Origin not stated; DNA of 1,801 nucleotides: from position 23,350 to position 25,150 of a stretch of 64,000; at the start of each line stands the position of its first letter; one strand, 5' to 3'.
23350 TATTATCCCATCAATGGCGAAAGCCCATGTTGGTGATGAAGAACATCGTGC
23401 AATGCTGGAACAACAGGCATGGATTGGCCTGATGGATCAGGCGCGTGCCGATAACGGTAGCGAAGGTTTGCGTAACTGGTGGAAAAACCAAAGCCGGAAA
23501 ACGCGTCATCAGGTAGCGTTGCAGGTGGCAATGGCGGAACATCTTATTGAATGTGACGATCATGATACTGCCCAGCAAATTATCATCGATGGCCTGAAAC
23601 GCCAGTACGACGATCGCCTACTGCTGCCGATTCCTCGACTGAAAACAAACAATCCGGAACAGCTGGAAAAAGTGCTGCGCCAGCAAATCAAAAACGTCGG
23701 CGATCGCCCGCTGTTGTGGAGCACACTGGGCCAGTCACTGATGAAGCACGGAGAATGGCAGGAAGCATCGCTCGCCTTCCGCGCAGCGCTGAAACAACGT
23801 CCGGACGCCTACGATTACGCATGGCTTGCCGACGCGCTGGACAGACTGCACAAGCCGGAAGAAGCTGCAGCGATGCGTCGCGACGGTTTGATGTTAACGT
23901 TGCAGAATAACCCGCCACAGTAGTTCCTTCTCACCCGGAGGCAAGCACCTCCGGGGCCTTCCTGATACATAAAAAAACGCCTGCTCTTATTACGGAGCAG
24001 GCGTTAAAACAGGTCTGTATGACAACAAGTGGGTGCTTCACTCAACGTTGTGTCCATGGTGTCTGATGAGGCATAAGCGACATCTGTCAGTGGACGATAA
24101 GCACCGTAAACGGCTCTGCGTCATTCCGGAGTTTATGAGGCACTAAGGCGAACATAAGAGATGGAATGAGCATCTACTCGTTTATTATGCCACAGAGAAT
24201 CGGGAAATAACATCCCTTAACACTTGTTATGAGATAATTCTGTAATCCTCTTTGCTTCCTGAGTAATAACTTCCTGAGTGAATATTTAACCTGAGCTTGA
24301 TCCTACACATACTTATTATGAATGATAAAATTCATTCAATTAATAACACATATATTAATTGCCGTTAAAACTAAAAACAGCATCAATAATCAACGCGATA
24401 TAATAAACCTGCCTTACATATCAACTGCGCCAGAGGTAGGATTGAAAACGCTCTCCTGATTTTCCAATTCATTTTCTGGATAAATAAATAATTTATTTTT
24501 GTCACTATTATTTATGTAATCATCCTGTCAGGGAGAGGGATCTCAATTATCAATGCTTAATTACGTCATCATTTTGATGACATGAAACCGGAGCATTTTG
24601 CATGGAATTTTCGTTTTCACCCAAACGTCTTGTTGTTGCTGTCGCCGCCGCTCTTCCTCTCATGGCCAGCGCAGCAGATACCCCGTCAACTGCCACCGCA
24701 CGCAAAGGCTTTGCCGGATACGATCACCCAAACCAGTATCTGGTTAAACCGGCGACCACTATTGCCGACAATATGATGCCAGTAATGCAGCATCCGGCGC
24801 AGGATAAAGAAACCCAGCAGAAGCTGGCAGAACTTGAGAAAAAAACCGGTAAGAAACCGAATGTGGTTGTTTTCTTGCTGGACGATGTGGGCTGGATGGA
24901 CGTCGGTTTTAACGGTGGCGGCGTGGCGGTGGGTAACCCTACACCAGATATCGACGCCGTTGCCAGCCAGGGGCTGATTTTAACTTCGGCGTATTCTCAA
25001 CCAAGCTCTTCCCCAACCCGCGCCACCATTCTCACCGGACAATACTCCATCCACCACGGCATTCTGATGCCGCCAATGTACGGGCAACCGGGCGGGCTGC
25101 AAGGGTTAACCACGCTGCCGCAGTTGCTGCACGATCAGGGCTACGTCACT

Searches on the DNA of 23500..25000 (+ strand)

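Call 3: search_dna_similar(query=window:23900-24700:+, collection=ecoli_genomes, mode=near, max_rows=30, rows=spread)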
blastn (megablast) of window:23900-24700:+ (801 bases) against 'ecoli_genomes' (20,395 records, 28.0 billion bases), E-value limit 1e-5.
Records with a match: 5426; places in all: 5445; records where one place covers at least 80% of the query: 5416.
Genomes with a match: 5426 of 5426; with a place that covers at least 80% of the query: 5416. Places per genome that has any: lowest 1, median 1, highest 2. On chromosomes: 5444 places; on plasmids: 1.
Best place of each record, by identity: >=99% 2286; 95-99% 2963; 90-95% 176; 80-90% 1.
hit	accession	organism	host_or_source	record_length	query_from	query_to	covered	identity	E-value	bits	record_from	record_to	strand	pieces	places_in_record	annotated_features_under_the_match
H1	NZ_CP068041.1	Escherichia coli strain XJW9B277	Bovine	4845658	1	801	100%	100.0%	0e+0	1499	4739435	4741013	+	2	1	IS1-like element IS1B family transposase | aslA: arylsulfatase AslA | hemY: protoheme IX biogenesis protein HemY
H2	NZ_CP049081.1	Escherichia coli strain p10A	Homo sapiens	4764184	1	801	100%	100.0%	0e+0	1480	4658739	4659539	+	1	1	aslA: arylsulfatase AslA | hemY: protoheme IX biogenesis protein HemY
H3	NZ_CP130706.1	Escherichia coli strain DDG220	dried distillers grain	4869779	1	801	100%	100.0%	0e+0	1480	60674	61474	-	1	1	aslA: arylsulfatase AslA | hemY: protoheme IX biogenesis protein HemY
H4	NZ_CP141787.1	Escherichia coli strain K194T1-1018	-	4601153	1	801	100%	100.0%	0e+0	1480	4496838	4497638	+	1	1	aslA: arylsulfatase AslA | hemY: protoheme IX biogenesis protein HemY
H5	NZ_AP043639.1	Escherichia coli strain AST46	Homo sapiens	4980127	1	801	100%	100.0%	0e+0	1480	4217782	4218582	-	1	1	aslA: arylsulfatase AslA | hemY: protoheme IX biogenesis protein HemY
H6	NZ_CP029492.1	Escherichia coli strain HS30-1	Homo sapiens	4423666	1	801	100%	99.4%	0e+0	1452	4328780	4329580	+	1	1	aslA: arylsulfatase AslA | hemY: protoheme IX biogenesis protein HemY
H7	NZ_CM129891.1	Escherichia coli strain MB06021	seawater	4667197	1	801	100%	99.4%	0e+0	1452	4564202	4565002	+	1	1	aslA: arylsulfatase AslA | hemY: protoheme IX biogenesis protein HemY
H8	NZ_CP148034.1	Escherichia coli strain NH-21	-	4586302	1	801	100%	99.3%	0e+0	1447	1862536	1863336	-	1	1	hypothetical protein | hemY: protoheme IX biogenesis protein HemY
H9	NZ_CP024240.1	Escherichia coli O114:H49 strain 90-9280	missing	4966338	1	801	100%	99.0%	0e+0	1435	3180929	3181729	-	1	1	arylsulfatase | hemY: protoheme IX biogenesis protein HemY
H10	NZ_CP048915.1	Escherichia coli strain E2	Homo sapiens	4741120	1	801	100%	99.0%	0e+0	1435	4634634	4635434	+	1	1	arylsulfatase | hemY: protoheme IX biogenesis protein HemY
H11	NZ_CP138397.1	Escherichia coli strain 81EVA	Homo sapiens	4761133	1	801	100%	99.0%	0e+0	1435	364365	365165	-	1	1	arylsulfatase | hemY: protoheme IX biogenesis protein HemY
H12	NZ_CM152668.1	Escherichia coli strain ij001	Clinical specimen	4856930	1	801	100%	99.0%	0e+0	1435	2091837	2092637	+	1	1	arylsulfatase | hemY: protoheme IX biogenesis protein HemY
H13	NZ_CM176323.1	Escherichia coli strain CAVP880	Homo sapiens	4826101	1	801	100%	99.0%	0e+0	1435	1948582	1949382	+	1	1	arylsulfatase | hemY: protoheme IX biogenesis protein HemY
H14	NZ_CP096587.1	Escherichia coli strain EC6622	Homo sapiens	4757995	1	801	100%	98.9%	0e+0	1430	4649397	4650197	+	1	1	arylsulfatase | hemY: protoheme IX biogenesis protein HemY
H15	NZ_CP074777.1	Escherichia coli strain 96_1414P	Homo sapiens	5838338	1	801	100%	98.9%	0e+0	1430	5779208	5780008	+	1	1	arylsulfatase | hemY: protoheme IX biogenesis protein HemY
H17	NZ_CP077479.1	Escherichia coli O111:H2 strain 12A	Homo sapiens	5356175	1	801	100%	98.8%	0e+0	1423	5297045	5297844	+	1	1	arylsulfatase | hemY: protoheme IX biogenesis protein HemY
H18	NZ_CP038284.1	Escherichia coli O157:H7 strain YB14-1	cattle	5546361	1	800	100%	98.6%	0e+0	1417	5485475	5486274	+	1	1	aslA: arylsulfatase AslA | hemY: protoheme IX biogenesis protein HemY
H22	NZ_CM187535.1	Escherichia coli strain capsule spontaneous mutant 18b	lab isolate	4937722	1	801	100%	95.9%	0e+0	1297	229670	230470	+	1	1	aslA: arylsulfatase AslA | hemY: protoheme IX biogenesis protein HemY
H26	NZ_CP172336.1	Escherichia coli strain CE-O153H30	wild bird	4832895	1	801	100%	94.3%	0e+0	1210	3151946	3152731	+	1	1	aslA: arylsulfatase AslA | hemY: protoheme IX biogenesis protein HemY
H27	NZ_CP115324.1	Escherichia coli strain CUVET17-1136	dog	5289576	69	801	92%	95.9%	0e+0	1188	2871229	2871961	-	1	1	aslA: arylsulfatase AslA | hypothetical protein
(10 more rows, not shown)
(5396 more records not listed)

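Call 6: search_rna_families(source=window, start=23500, end=25000, threshold=evalue, max_evalue=1)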
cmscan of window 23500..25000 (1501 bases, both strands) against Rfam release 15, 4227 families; matches with E-value up to 1: 3.
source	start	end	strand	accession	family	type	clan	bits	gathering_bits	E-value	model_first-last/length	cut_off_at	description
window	23971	24177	-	RF00083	GlmZ_SraJ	Gene; sRNA;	CL00011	218.4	60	7.9e-58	1-214/214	no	GlmZ RNA activator of glmS mRNA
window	23958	24050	+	RF00263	SNORA68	Gene; snRNA; snoRNA; HACA-box;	-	20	43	0.74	1-133/133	no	Small nucleolar RNA SNORA68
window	23940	24026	-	RF02634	EF3314_EF3315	Gene; sRNA;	-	15.9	100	0.92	1-141/141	no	Enterococcus sRNA EF3314_EF3315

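Call 10: get_annotated_region(hit=H2, flank=300)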
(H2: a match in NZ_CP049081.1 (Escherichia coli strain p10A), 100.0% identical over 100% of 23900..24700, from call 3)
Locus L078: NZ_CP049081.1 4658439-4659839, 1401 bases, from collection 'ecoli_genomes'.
description: Escherichia coli strain p10A chromosome, complete genome
organism: Escherichia coli strain p10A (NCBI taxid 562)
replicon: chromosome; assembly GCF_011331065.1
host: Homo sapiens; source: blood; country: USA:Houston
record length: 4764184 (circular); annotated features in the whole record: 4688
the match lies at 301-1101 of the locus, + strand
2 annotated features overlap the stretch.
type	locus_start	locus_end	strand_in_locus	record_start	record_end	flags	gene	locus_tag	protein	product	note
CDS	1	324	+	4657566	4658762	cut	hemY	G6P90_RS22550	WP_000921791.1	protoheme IX biogenesis protein HemY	-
CDS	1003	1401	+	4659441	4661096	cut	aslA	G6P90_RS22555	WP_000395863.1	arylsulfatase AslA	-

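Call 11: get_annotated_region(hit=H18, flank=0)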
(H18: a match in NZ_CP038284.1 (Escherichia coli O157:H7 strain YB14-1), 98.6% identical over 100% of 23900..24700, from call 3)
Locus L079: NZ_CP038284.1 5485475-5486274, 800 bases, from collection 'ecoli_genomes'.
description: Escherichia coli O157:H7 strain YB14-1 chromosome, complete genome
organism: Escherichia coli O157:H7 strain YB14-1 (NCBI taxid 83334)
replicon: chromosome; assembly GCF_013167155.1
host: cattle; source: cattle feces; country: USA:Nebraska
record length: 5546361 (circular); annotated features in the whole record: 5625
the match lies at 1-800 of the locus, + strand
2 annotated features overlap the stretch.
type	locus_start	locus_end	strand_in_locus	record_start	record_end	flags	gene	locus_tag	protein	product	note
CDS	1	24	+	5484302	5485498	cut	hemY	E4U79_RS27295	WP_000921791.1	protoheme IX biogenesis protein HemY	-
CDS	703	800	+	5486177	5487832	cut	aslA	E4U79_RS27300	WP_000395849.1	arylsulfatase AslA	-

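Call 12: get_annotated_region(hit=H22, flank=0)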
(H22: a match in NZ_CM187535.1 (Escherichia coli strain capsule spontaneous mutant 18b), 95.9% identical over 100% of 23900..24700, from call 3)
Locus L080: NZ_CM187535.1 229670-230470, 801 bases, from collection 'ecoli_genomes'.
description: Escherichia coli strain capsule spontaneous mutant 18b chromosome, whole genome shotgun sequence
organism: Escherichia coli strain capsule spontaneous mutant 18b (NCBI taxid 562)
replicon: chromosome; assembly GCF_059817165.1
host: -; source: lab isolate; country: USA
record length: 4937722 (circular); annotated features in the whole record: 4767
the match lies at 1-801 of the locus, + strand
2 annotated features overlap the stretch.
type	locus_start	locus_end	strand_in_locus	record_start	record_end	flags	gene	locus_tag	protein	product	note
CDS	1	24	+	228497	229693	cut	hemY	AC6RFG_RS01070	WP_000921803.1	protoheme IX biogenesis protein HemY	-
CDS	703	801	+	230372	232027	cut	aslA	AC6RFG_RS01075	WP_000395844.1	arylsulfatase AslA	-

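Call 13: get_annotated_region(hit=H26, flank=0)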
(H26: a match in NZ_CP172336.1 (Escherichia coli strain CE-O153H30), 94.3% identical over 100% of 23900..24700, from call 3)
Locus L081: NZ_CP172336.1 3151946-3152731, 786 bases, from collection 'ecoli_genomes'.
description: Escherichia coli strain CE-O153H30 chromosome, complete genome
organism: Escherichia coli strain CE-O153H30 (NCBI taxid 562)
replicon: chromosome; assembly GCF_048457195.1
host: wild bird; source: -; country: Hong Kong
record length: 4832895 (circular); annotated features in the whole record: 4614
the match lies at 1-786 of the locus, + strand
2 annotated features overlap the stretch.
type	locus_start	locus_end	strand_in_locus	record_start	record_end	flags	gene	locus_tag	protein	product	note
CDS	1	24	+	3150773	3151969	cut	hemY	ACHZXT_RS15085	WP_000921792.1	protoheme IX biogenesis protein HemY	-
CDS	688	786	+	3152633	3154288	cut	aslA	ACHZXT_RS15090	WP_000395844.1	arylsulfatase AslA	-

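Call 14: get_annotated_region(hit=H27, flank=0)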
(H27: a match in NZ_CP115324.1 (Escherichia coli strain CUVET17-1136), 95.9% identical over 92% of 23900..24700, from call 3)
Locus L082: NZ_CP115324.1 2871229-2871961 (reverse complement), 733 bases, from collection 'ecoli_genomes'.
description: Escherichia coli strain CUVET17-1136 chromosome, complete genome
organism: Escherichia coli strain CUVET17-1136 (NCBI taxid 562)
replicon: chromosome; assembly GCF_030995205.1
host: dog; source: urine; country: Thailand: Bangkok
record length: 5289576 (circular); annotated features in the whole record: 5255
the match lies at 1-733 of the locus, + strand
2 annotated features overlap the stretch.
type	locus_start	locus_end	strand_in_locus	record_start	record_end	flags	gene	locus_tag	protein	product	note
CDS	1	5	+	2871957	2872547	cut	-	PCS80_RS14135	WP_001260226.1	hypothetical protein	-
CDS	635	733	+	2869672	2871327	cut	aslA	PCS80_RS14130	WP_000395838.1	arylsulfatase AslA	-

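Call 15: get_annotated_region(hit=H12, flank=0)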
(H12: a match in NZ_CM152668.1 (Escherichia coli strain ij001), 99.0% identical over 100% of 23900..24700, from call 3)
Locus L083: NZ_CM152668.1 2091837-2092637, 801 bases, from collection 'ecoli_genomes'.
description: Escherichia coli strain ij001 chromosome, whole genome shotgun sequence
organism: Escherichia coli strain ij001 (NCBI taxid 562)
replicon: chromosome; assembly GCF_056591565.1
host: -; source: Clinical specimen; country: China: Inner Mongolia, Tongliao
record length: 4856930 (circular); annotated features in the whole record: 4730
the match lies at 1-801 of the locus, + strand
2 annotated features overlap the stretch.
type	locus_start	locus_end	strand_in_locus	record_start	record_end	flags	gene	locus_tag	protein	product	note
CDS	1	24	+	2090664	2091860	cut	hemY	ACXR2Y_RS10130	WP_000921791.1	protoheme IX biogenesis protein HemY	-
CDS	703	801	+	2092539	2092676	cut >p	-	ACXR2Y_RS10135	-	arylsulfatase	incomplete; partial in the middle of a contig; missing C-terminus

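Call 17: search_dna_similar(query=window:24554-24594:+, collection=ecoli_genomes, mode=near, max_rows=5)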
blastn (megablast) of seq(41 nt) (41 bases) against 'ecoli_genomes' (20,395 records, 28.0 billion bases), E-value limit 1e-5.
Records with a match: 3123; places in all: 3125; records where one place covers at least 80% of the query: 3123.
Genomes with a match: 3123 of 5426; with a place that covers at least 80% of the query: 3123. Places per genome that has any: lowest 1, median 1, highest 2. On chromosomes: 3125 places; on plasmids: 0.
Best place of each record, by identity: >=99% 3121; 95-99% 2.
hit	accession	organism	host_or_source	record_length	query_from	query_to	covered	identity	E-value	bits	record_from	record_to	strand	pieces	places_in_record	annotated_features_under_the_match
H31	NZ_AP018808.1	Escherichia coli strain E2865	Bos taurus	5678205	1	41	100%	100.0%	3e-12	77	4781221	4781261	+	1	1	none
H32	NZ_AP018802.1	Escherichia coli strain E2863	Bos taurus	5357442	1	41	100%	100.0%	3e-12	77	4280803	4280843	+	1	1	none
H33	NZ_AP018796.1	Escherichia coli strain E2855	Bos taurus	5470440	1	41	100%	100.0%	3e-12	77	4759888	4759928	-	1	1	none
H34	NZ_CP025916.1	Escherichia coli strain 120899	Homo sapiens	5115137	1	41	100%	100.0%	3e-12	77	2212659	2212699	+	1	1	none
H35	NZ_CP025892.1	Escherichia coli strain 503025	Homo sapiens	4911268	1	41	100%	100.0%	3e-12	77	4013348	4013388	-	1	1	none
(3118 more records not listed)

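Call 40: search_dna_similar(query=window:24545-24601:+, collection=ecoli_genomes, mode=distant, max_rows=60, rows=spread)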
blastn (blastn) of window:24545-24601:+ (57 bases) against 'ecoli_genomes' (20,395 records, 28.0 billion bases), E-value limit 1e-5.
Records with a match: 5422; places in all: 5437; records where one place covers at least 80% of the query: 5407.
Genomes with a match: 5422 of 5426; with a place that covers at least 80% of the query: 5407. Places per genome that has any: lowest 1, median 1, highest 2. On chromosomes: 5436 places; on plasmids: 1.
Best place of each record, by identity: >=99% 3129; 95-99% 2290; 90-95% 3.
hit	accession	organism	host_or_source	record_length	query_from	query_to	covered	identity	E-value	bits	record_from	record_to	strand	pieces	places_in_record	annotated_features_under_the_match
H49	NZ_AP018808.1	Escherichia coli strain E2865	Bos taurus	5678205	1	57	100%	100.0%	3e-20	104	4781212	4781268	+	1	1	none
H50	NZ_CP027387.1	Escherichia coli strain 2014C-3057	Homo sapiens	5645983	1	57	100%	100.0%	3e-20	104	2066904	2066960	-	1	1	none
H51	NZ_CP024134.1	Escherichia coli strain 14EC017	clinical patient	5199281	1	57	100%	100.0%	3e-20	104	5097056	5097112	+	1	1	none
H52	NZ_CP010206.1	Escherichia coli strain M11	mouse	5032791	1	57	100%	100.0%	3e-20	104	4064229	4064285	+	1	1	none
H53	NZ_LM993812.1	Escherichia coli strain K-12 substr. HMS174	-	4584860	1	57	100%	100.0%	3e-20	104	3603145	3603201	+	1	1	none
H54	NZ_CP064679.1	Escherichia coli K-12 strain CETR2G40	not applicable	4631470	1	57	100%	100.0%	3e-20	104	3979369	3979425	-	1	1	none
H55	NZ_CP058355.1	Escherichia coli strain AMSCJX03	Giant Panda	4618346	1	57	100%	100.0%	3e-20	104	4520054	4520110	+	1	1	none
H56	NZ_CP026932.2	Escherichia coli strain CFS3273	Bos taurus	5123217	1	57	100%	100.0%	3e-20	104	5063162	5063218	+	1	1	none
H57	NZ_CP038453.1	Escherichia coli strain EC-129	Homosapiens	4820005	1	57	100%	100.0%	3e-20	104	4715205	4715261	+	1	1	none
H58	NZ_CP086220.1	Escherichia coli strain 779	Homo sapiens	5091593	1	57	100%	100.0%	3e-20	104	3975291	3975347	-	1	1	none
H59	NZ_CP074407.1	Escherichia coli strain GDAR2-2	Mus musculus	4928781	1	57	100%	100.0%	3e-20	104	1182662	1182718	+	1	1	none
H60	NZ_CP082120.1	Escherichia coli strain PC-NDM34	Homo sapiens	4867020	1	57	100%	100.0%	3e-20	104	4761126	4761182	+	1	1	none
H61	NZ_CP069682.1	Escherichia coli O176:H45 strain MIN9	Homo sapiens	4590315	1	57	100%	100.0%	3e-20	104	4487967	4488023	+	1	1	none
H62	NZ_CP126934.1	Escherichia coli O78:H4 strain APEC E19057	Gallus gallus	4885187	1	57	100%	100.0%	3e-20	104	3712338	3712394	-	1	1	none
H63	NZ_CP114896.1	Escherichia coli strain CM93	not applicable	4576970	1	57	100%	100.0%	3e-20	104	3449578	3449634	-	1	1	none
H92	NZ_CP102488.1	Escherichia coli O15:H18 strain ST69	Homo sapiens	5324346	1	57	100%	98.2%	1e-18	100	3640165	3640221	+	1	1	none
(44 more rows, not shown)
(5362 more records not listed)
